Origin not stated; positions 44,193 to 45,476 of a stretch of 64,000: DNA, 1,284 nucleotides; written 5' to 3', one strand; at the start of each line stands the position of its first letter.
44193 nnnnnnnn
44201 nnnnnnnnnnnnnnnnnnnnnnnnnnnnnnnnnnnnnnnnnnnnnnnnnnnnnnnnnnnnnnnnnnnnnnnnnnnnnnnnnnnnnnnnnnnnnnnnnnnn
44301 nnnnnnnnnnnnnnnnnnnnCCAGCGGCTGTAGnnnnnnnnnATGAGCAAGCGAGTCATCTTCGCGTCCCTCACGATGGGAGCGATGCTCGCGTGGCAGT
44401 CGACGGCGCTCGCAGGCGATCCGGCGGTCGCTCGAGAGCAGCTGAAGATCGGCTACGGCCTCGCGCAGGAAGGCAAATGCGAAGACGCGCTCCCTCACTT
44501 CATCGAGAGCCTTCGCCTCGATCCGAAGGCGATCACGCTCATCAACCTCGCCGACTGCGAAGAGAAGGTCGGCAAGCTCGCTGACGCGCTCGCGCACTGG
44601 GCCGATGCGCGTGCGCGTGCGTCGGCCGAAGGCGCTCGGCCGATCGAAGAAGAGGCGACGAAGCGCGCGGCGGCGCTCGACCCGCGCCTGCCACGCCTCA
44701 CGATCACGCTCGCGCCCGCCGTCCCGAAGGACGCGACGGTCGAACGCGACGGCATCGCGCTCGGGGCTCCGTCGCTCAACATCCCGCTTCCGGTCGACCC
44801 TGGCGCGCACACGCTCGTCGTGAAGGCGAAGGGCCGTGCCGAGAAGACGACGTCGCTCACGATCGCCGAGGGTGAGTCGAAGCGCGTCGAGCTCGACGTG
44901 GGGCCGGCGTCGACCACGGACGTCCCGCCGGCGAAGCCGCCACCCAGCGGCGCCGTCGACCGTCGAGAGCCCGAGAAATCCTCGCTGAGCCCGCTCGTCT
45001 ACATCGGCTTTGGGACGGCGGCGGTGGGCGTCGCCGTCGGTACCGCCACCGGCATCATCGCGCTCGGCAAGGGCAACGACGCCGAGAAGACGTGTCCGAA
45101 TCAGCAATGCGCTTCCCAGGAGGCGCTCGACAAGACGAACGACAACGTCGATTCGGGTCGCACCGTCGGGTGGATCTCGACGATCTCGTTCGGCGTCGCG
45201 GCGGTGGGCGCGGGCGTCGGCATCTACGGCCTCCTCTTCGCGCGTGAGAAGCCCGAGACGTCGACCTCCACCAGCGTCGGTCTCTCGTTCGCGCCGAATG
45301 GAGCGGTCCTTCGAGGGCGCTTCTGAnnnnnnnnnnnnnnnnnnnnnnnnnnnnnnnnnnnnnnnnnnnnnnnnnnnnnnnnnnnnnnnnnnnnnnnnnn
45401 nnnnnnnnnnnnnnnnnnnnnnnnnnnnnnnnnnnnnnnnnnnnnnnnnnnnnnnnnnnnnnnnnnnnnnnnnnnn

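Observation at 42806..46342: Second kinase module: STPK, TPR/beta/TM paralog and secreted lectin-like lipoprotein, with overlapping stop/start codons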

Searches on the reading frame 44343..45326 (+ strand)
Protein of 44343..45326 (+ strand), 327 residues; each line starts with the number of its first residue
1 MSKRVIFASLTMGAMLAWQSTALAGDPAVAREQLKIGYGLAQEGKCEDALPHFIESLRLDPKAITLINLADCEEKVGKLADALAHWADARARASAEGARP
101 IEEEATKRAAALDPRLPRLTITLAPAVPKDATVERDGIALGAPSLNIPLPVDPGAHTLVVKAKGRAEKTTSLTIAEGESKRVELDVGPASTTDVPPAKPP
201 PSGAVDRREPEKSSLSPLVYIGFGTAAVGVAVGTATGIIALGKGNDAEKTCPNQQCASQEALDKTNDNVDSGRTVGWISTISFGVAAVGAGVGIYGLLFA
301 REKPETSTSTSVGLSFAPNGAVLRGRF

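Call 7: search_protein_families(library=pfam, proteins=[window:44343-45326:+], max_evalue=0.1)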
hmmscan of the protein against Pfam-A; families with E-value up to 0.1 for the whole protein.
window:44343-45326:+ (327 aa): 7 families
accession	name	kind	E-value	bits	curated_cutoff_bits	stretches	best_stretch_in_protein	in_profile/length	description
PF13424.12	TPR_12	-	0.00019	22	30.1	2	35-92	8-74/77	Tetratricopeptide repeat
PF13432.12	TPR_16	-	0.0013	19.5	32.7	1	35-93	2-62/65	Tetratricopeptide repeat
PF07719.23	TPR_2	-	0.0061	17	27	0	65-90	3-28/34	Tetratricopeptide repeat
PF00515.34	TPR_1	-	0.018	15.3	27.8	0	36-62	7-33/34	Tetratricopeptide repeat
PF13620.12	CarboxypepD_reg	-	0.047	14.5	32.3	0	151-184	45-79/82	Carboxypeptidase regulatory-like domain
PF24368.1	DUF7524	-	0.067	13.4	27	0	159-238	84-163/182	Family of unknown function (DUF7524)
PF21226.3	MalQ_N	-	0.078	13.8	24.1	0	132-172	48-87/91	MalQ N-terminal beta sandwich domain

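Call 12: search_protein_families(library=ncbifam, proteins=[window:44343-45326:+], max_evalue=0.1)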
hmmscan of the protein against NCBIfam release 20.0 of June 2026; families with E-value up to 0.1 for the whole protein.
window:44343-45326:+ (327 aa): 1 family
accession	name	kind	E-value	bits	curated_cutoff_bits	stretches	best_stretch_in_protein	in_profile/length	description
NF005900.0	PRK07874.1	equivalog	0.00052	20.2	114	0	274-294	14-34/80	ATP synthase F0 subunit C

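Call 22: find_homologous_proteins(query=window:44343-45326:+)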
Query window:44343-45326:+ (327 aa): 254 proteins with E <= 0.001 among 8000 candidates; the best 120 are listed.
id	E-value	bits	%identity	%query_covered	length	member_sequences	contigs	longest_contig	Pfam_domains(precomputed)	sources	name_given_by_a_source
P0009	1.9e-207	706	100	100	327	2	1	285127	-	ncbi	-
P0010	1.2e-188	644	93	100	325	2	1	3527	-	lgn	-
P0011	1.8e-122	427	62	99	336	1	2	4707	-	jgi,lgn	jgi:hypothetical protein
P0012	6.1e-117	409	60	99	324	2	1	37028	-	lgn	-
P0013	2.6e-116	407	60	98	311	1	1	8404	-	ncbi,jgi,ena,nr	ncbi:MAG TPA: hypothetical protein VM580_13230 [Labilithrix sp.]|nr:hypothetical protein [Labilithri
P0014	3.6e-115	403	60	98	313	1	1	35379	-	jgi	jgi:hypothetical protein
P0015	6.2e-115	402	62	98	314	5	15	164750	-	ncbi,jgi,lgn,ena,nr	ncbi:MAG: hypothetical protein BGO98_20810 [Myxococcales bacterium 68-20]|nr:MAG: hypothetical prote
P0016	5.0e-114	399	61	96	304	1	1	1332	-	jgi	jgi:tetratricopeptide (TPR) repeat protein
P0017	1.2e-113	398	60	97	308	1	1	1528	PF13432.13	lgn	-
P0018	1.3e-113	398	59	100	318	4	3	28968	-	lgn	-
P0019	2.0e-113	397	61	99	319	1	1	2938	-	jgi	jgi:hypothetical protein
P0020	3.8e-113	396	61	98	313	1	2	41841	-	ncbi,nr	ncbi:MAG: hypothetical protein KF764_28415 [Labilithrix sp.]|nr:hypothetical protein [Labilithrix sp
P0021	1.8e-112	394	61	95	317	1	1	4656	-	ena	-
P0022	1.8e-112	394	62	96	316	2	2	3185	-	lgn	-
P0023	4.4e-112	393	60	99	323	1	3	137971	-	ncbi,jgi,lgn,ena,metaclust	metaclust:\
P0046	2.9e-101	357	57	100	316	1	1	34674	PF08308.18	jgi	jgi:hypothetical protein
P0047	5.6e-101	356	57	91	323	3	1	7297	PF08308.18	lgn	-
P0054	2.0e-99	351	55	96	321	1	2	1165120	PF08308.18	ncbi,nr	ncbi:MAG: PEGA domain-containing protein [Labilithrix sp.]|nr:PEGA domain-containing protein [Labili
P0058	4.4e-98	347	56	96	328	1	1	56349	PF08308.18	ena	-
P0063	3.2e-97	344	55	100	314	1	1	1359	PF08308.18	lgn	-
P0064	4.3e-97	343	55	100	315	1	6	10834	PF08308.18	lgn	-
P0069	3.4e-96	341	57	99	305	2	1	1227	PF08308.18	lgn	-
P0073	3.1e-95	337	55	99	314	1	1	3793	PF08308.18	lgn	-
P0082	5.8e-95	337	55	99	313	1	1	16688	PF08308.18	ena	-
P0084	7.5e-95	336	54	99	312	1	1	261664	PF08308.18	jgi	-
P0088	3.7e-94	334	58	94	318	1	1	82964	PF08308.18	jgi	jgi:hypothetical protein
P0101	7.0e-93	330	50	100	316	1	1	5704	PF08308.18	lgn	-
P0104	1.4e-92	329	55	92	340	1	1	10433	PF08308.18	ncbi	-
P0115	1.0e-91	326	55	99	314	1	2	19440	PF08308.18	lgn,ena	-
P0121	1.7e-91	325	54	100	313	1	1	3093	PF08308.18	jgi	jgi:hypothetical protein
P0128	5.6e-91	323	55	95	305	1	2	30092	PF08308.18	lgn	-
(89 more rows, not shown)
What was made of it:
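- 44343..45326 (+): Gene 2: an exported adaptor. Signal peptide, TPR helices (aa 27-115), PEGA/transthyretin-like beta sandwich (aa 118-184), Pro-rich linker, C-terminal TM helical hairpin (aa 217-302) with a CPxxxC tip, and the end ...LRGRF. PF08308 is precomputed for some orthologs (call 22). More than 254 homologs (call 22).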

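Call 24: find_encoding_contigs(protein=P0054, flank=5000, max_places=1)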
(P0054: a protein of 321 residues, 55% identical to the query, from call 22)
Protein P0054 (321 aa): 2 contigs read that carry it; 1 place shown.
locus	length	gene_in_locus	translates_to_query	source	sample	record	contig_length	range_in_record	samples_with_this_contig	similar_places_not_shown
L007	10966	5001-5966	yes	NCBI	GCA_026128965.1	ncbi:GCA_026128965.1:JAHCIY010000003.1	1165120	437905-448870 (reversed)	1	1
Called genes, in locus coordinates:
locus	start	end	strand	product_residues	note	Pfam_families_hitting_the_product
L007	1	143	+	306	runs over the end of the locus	PF09674:DUF2400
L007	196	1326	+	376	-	PF13428:TPR_14 (faint)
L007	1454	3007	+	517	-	PF00069:Pkinase, PF01636:APH (faint), PF07714:PK_Tyr_Ser-Thr, PF03109:ABC1 (weak), PF14531:Kinase-like (weak)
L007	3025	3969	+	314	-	-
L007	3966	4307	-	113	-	-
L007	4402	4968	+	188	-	-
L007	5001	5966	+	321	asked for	PF08308:PEGA (weak)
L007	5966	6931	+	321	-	-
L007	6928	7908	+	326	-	-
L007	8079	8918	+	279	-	-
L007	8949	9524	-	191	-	PF01327:Pep_deformylase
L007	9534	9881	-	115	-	-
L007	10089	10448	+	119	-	PF00507:Oxidored_q4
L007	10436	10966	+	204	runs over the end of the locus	PF01058:Oxidored_q6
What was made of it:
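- On PEGA domain (PF08308): Some orthologs carry a precomputed PF08308 hit (calls 22, 24).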

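Call 25: find_encoding_contigs(protein=P0015, flank=5000, max_places=1)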
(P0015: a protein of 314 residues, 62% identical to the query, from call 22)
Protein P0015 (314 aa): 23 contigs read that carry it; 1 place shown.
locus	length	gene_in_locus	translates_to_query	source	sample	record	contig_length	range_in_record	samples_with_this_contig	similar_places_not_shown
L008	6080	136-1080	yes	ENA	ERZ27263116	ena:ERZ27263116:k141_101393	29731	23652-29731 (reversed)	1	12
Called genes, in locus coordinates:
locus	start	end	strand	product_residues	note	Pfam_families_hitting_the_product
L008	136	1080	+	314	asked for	-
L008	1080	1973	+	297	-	-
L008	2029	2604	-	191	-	PF01327:Pep_deformylase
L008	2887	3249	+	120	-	PF00507:Oxidored_q4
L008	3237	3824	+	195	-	PF01058:Oxidored_q6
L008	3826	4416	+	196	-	PF00329:Complex1_30kDa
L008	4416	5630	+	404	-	PF00346:Complex1_49kDa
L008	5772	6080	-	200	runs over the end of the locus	-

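Call 52: search_solved_structures(query=A3, max_evalue=1, show_alignments=2)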
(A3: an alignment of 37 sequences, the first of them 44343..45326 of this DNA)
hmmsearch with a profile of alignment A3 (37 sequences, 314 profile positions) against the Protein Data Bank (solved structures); distinct sequences matched with E-value up to 1: 32.
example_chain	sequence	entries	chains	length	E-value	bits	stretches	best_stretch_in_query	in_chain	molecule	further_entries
9qhb_A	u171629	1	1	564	1.1e-10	44.3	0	18-85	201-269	Engineered tetratricopeptide repeat protein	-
5fzr_A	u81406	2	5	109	2.1e-09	40.1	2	36-68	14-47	DESIGNED TPR PROTEIN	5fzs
8bu0_A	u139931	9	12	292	2.3e-09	40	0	18-85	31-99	Consensus tetratricopeptide repeat protein | Crystal structure of an 8-repeat consensus TPR superhelix with Zinc. | Monomer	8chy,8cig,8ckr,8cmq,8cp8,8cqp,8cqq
5fzq_A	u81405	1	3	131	5e-09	38.9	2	37-115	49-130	DESIGNED TPR PROTEIN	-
9qhc_A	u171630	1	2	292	7.1e-06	28.6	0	18-85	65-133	Engineered tetratricopeptide repeat protein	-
6vl6_A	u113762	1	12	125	3.5e-05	26.3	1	18-74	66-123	T33_dn2A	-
8ch0_A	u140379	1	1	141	0.00023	23.6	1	17-85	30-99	Consensus tetratricopeptide repeat protein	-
2fo7_A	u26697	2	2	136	0.00025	23.5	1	18-84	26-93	SYNTHETIC CONSENSUS TPR PROTEIN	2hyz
9gzg_A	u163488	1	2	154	0.0029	20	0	19-86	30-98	Engineered CTPR protein with glutamic acids for conductivity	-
6eou_A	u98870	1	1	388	0.0041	19.5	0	17-86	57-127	UDP-N-acetylglucosamine--peptide N-acetylglucosaminyltransferase 110 kDa subunit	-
1w3b_A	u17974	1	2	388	0.0054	19.1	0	17-86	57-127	UDP-N-ACETYLGLUCOSAMINE--PEPTIDE N-ACETYLGLUCOSAMINYLTRANSFERASE 110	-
7yeh_B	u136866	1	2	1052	0.026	16.9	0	18-86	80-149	UDP-N-acetylglucosamine--peptide N-acetylglucosaminyltransferase 110 kDa subunit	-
7yea_A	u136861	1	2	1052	0.026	16.9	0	18-86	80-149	UDP-N-acetylglucosamine--peptide N-acetylglucosaminyltransferase 110 kDa subunit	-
4ozs_A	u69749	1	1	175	0.027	16.8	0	37-89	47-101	Alpha solenoid protein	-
7ntf_A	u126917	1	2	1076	0.033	16.5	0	17-86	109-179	Isoform 1 of UDP-N-acetylglucosamine--peptide N-acetylglucosaminyltransferase 110 kDa subu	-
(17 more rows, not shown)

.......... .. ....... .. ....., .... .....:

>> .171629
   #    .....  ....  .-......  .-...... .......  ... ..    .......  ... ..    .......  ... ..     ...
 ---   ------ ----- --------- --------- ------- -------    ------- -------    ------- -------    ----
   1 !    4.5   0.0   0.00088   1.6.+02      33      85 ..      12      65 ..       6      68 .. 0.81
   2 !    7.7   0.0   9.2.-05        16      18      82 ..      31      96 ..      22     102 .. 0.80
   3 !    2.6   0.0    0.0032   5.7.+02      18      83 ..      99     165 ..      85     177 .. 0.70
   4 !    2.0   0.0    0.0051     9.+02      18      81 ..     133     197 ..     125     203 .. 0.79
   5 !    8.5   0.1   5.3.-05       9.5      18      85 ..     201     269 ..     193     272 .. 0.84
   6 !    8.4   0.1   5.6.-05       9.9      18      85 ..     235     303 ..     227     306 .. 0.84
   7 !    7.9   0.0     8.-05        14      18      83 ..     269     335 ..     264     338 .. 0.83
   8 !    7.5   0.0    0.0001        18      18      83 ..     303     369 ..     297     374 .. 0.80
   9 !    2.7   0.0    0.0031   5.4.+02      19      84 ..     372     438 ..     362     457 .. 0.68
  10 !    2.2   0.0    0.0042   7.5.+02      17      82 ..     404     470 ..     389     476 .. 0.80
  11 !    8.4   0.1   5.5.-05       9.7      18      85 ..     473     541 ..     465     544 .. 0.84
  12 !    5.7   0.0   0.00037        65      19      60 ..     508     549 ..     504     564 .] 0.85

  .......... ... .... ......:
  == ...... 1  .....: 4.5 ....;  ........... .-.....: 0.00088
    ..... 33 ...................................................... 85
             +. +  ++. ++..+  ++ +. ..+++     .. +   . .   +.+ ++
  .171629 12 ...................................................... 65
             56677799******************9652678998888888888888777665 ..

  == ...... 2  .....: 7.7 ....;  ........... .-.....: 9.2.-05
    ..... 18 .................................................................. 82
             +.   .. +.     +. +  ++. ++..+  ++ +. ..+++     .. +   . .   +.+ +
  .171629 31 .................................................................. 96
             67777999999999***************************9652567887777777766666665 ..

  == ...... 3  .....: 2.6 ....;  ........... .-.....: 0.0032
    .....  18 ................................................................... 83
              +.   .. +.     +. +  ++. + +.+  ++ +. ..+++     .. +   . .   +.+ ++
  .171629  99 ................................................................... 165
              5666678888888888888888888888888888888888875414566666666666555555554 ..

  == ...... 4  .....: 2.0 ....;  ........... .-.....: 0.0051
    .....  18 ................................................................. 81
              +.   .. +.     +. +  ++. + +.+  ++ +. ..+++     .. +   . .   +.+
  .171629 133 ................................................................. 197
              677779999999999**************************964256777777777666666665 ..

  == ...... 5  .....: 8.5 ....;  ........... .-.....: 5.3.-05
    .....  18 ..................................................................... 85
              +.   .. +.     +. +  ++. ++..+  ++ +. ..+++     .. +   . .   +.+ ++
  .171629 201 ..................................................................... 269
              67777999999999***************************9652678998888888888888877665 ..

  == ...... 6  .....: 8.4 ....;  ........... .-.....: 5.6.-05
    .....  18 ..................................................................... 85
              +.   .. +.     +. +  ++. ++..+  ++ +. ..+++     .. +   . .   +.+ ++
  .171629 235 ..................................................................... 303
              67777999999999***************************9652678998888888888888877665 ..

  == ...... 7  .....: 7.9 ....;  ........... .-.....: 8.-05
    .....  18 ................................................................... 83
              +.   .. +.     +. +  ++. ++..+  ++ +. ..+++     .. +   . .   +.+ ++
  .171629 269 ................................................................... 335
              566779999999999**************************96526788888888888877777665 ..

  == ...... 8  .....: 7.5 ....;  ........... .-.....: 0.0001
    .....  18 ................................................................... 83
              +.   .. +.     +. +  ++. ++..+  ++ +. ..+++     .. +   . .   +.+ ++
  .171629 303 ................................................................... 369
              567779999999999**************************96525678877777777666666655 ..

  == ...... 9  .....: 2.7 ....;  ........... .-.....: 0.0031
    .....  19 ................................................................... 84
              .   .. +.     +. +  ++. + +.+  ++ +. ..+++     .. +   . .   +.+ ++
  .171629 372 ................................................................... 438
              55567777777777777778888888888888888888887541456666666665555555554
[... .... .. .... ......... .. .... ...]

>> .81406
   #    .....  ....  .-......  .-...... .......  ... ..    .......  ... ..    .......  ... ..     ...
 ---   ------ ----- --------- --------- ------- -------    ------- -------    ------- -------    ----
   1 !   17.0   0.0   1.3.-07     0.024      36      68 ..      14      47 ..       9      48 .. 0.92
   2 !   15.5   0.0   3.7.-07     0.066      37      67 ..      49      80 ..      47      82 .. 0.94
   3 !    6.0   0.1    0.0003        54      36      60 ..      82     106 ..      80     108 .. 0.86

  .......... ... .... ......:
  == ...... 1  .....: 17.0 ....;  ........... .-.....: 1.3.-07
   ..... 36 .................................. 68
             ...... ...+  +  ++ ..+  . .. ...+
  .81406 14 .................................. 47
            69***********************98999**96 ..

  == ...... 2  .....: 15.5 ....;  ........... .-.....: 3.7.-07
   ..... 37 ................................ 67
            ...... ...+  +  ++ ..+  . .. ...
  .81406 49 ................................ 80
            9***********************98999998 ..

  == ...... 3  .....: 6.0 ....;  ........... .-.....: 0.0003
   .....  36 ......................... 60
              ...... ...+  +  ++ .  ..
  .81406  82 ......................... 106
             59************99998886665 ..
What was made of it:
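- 44343..45326 (+): Consensus-TPR profile match E 1e-10 (call 52).
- On TPR repeat proteins: The family profile matches consensus TPR proteins at E 1e-10 (call 52).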

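Call 58: predict_structure(alignment_id=A3)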
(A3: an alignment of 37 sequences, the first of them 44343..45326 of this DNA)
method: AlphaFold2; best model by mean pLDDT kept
length: 327 residues; sequences in the alignment: 37
mean_pLDDT: 80.0   pTM: 0.54
mean pLDDT of the five models: 80.0, 79.9, 78.3, 78.0, 77.8
residues with pLDDT >= 90: 160; 70-90: 86; 50-70: 36; < 50: 45
segments of 3 or more residues with pLDDT < 50: 1-3, 5-7, 9-13, 16-22, 203-211, 312-325
pLDDT, mean of each block of 10 residues (from residue 1): 47 47 71 96 97 92 94 97 97 96 97 97 96 97 95 98 96 98 95 57 45 67 75 74 80 87 82 71 73 74 52 44 47
secondary structure, 60 per line:
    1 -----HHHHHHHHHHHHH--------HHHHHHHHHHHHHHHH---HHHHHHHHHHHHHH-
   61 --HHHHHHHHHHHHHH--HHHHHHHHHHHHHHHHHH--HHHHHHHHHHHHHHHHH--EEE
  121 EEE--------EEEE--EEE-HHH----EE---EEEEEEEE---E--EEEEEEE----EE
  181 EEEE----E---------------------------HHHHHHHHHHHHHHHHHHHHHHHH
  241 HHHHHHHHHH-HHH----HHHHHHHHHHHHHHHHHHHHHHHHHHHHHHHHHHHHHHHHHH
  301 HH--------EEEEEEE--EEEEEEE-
elements in order: H6-18 H27-42 H46-59 H63-76 H79-96 H99-115 E118-123 E132-135 E138-140 E154-161 E168-174 E179-184 H217-250 H259-302 E311-317 E320-326
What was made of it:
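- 44343..45326 (+): AF2 pLDDT 80, above 92 in the TPR and sandwich (call 58).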

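Call 60: fold_search(model_id=the predicted structure, library=pdb)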
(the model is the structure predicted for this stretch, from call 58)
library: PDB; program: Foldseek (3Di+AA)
matches with E <= 10: 806; with E <= 0.001: 2
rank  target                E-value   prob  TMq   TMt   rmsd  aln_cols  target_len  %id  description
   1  6hif_Y                4.9e-04  1.00  0.20  0.65   3.1        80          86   21  Kuenenia stuttgartiensis hydrazine dehydrogenase complex (released 2019-04-17)
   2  2nsm                  9.8e-04  1.00  0.18  0.16   5.9       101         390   16  Crystal structure of the human carboxypeptidase N (Kininase I) catalytic domain (released 2007-04-24)
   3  9gzg_A                4.1e-03  1.00  0.20  0.40   9.7       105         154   23  Crystal structure of CTPR4E4 mutant (released 2025-10-15)
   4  3njx                  5.4e-03  1.00  0.18  0.12   5.3        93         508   18  Rhamnogalacturonan Lyase from Aspergillus aculeatus mutant H210A (released 2010-10-06)
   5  8chy                  7.0e-03  1.00  0.20  0.24   9.7       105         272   23  Crystal structure of an 8-repeat consensus TPR superhelix with Zinc. (released 2024-02-21)
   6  1nkg                  7.4e-03  1.00  0.18  0.12   5.3        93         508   18  Rhamnogalacturonan lyase from Aspergillus aculeatus (released 2004-05-25)
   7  3kd7_A                7.8e-03  1.00  0.19  0.59   9.5       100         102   21  Designed TPR module (CTPR390) in complex with its peptide-ligand (Hsp90 peptide) (released 2010-02-02)
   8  2xhn_A                8.7e-03  1.00  0.18  0.12   5.3        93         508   18  Rhamnogalacturonan lyase from Aspergillus aculeatus K150A active site mutant (released 2010-09-29)
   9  2kat_MODEL_1_A        9.2e-03  1.00  0.25  0.67  10.6       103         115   22  Solution structure of protein BPP2914 from Bordetella parapertussis. Northeast Structural Genomics Consortium  (released 2008-12-16)
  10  8cm9_B                9.2e-03  1.00  0.20  0.10  10.0       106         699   20  Structure of human O-GlcNAc transferase in complex with UDP and tP11 (released 2023-10-04)
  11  8fia_A                9.7e-03  1.00  0.18  0.04   4.5        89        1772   12  The structure of fly Teneurin self assembly (released 2023-05-03)
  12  6b85_A                1.1e-02  1.00  0.20  0.30  12.0       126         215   18  Crystal structure of transmembrane protein TMHC4_R (released 2018-03-14)
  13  1qmu_A                1.1e-02  1.00  0.21  0.19   4.7       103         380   13  Duck carboxypeptidase D domain II (released 2000-10-13)
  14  8cqp_C                1.2e-02  1.00  0.19  0.43  10.0       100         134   21  Crystal structure of an 8-repeat consensus TPR superhelix with Calcium (low concentration) (released 2024-03-27)
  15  9qhc_B                1.3e-02  1.00  0.20  0.23   9.8       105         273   23  Crystal structure of 8-repeat CTPR protein with eliminated coordination sites (released 2025-10-22)
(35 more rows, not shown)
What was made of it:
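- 44343..45326 (+): Foldseek hits to peptide-binding TPR modules and to 6hif_Y/carboxypeptidase regulatory domains (call 60).
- On TPR repeat proteins: The AF2 model (pLDDT above 92) superposes on CTPR3 and others (calls 58, 60).
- On PEGA domain (PF08308): The fold matches transthyretin/carboxypeptidase-regulatory-like sandwiches (call 60).
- Closest known: Peptide-binding three-TPR modules. Same: The fold and size of the gene-2 N-terminal domain (calls 52, 60).
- Gene 2 contains a TPR whose nearest structures are peptide-binding TPR modules (CTPR3/Hsp90 peptide, CHIP, RPAP3, PcrH): calls 52, 58, 60.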
